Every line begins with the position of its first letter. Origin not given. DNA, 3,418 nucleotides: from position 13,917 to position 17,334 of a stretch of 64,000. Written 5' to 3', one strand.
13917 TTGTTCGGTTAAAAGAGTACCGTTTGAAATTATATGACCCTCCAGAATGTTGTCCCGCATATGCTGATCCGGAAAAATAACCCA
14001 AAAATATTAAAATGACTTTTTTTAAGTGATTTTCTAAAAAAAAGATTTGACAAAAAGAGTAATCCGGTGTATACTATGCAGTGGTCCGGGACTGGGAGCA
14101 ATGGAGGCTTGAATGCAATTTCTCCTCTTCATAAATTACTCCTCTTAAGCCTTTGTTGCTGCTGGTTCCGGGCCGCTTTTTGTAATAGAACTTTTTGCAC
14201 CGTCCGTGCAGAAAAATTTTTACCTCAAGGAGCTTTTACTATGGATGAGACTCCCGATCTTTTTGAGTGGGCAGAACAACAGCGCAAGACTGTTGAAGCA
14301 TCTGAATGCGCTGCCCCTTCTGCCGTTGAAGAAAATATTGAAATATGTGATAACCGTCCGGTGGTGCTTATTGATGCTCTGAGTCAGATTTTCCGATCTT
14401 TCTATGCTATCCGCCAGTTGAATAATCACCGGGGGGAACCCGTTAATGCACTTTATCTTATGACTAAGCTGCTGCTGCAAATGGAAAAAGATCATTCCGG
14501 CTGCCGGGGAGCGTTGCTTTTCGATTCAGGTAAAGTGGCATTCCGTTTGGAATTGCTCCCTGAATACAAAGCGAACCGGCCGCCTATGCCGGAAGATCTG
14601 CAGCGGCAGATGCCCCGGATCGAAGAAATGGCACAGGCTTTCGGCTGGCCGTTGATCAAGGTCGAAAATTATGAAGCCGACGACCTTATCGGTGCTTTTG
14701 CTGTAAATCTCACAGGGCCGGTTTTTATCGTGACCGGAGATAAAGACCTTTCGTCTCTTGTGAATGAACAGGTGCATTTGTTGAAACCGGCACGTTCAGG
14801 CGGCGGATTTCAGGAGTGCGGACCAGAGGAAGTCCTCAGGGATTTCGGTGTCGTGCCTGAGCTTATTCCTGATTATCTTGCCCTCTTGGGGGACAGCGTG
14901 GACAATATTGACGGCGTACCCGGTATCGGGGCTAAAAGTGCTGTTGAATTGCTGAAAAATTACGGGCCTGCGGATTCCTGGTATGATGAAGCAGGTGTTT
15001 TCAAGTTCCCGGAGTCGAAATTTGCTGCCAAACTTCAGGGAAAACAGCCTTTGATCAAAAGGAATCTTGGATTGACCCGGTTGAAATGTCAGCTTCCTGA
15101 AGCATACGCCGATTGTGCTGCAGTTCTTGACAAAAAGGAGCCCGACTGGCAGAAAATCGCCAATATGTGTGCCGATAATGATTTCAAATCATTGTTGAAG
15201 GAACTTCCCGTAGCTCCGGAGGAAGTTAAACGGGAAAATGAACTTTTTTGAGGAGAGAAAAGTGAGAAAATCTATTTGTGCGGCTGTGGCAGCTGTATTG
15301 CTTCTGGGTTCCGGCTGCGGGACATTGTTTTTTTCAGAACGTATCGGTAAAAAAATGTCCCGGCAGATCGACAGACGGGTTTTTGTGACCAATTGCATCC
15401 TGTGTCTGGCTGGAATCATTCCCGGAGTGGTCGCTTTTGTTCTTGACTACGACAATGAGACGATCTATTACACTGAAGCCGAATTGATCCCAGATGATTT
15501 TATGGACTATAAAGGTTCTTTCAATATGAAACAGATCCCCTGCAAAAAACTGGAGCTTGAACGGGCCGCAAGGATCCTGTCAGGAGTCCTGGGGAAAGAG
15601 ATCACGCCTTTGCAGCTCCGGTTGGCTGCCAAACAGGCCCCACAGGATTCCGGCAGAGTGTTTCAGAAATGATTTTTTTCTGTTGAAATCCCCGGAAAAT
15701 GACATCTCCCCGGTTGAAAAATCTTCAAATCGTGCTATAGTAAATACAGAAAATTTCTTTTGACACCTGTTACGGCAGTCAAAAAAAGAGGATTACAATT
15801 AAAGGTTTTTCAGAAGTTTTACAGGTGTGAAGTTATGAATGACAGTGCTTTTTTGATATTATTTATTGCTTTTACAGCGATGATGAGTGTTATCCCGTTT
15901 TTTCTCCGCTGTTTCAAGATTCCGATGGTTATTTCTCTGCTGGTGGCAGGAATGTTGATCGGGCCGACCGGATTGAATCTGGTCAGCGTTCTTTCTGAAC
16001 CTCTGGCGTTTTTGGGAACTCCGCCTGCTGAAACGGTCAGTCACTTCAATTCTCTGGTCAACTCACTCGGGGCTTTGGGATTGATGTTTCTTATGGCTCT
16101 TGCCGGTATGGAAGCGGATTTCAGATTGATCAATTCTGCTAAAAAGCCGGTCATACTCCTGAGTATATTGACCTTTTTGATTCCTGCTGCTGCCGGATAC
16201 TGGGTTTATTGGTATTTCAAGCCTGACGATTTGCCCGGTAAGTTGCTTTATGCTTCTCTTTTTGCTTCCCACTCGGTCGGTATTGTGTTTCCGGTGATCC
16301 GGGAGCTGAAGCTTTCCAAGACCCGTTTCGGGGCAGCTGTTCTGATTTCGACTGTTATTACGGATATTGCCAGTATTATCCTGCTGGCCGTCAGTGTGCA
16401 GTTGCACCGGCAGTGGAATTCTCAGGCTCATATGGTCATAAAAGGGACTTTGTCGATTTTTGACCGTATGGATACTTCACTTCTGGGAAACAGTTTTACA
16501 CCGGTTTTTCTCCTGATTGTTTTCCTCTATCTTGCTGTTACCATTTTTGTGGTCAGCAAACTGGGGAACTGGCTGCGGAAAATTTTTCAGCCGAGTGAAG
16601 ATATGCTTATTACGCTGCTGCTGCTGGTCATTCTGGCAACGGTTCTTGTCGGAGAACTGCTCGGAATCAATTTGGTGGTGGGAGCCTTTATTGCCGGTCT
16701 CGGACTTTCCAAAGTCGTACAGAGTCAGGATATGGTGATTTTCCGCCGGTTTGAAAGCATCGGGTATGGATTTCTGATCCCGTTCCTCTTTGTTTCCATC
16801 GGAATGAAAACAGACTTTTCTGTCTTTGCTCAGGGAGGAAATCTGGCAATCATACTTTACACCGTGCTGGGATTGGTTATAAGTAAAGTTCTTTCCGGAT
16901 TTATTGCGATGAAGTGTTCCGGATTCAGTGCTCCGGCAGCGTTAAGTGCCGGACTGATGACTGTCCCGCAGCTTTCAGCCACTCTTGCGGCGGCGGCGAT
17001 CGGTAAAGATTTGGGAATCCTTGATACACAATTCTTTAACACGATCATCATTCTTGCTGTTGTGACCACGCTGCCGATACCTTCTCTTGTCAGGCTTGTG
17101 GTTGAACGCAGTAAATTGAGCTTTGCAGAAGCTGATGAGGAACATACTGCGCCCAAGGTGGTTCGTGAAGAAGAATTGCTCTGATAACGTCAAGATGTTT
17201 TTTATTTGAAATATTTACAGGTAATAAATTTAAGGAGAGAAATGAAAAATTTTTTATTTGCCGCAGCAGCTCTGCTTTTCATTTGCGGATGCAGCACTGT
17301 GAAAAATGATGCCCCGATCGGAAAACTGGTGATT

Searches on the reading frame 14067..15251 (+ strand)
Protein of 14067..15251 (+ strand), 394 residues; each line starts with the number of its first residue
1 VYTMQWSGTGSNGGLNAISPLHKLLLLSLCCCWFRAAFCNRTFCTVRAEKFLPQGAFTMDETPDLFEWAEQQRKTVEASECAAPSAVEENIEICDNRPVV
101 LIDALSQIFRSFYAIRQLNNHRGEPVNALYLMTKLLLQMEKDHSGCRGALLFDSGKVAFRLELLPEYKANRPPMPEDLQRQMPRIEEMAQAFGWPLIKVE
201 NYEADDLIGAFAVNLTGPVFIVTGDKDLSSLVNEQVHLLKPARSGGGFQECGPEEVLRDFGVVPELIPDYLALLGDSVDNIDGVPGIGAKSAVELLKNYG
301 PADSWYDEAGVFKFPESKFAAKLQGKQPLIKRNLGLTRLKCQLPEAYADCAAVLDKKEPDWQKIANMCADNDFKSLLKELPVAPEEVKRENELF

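Call 57: search_protein_families(library=pfam, proteins=[window:14067-15251:+])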
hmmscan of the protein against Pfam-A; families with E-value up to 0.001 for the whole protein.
window:14067-15251:+ (394 aa): 2 families
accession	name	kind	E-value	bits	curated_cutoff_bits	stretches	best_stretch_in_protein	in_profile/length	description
PF02739.22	5_3_exonuc_N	-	8.1e-44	149.7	34.3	1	99-261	2-164/164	5'-3' exonuclease, N-terminal resolvase-like domain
PF01367.25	5_3_exonuc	-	1.1e-17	64.8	40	1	263-346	2-83/97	5'-3' exonuclease, C-terminal SAM fold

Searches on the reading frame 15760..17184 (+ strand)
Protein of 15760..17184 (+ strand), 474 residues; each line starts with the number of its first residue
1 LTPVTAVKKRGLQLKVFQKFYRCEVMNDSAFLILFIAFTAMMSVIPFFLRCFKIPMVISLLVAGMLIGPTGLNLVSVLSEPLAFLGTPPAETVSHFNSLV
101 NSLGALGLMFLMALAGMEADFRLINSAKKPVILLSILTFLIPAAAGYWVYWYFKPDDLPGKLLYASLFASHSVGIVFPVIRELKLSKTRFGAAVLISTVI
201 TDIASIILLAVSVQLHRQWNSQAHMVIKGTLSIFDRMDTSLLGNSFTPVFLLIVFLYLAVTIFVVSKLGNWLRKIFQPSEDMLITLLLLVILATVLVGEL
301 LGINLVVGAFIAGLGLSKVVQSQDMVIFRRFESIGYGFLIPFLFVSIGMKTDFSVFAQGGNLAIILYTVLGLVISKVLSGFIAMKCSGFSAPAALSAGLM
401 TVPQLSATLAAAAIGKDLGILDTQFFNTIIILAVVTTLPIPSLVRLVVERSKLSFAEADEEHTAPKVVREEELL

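Call 57: search_protein_families(library=pfam, proteins=[window:15760-17184:+])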
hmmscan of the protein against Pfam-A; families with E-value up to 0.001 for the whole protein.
window:15760-17184:+ (474 aa): 1 family
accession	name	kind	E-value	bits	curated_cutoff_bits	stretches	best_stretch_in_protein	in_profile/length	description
PF00999.27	Na_H_Exchanger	-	8e-54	183.4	26.2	1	42-444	4-369/375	Sodium/hydrogen exchanger, transmembrane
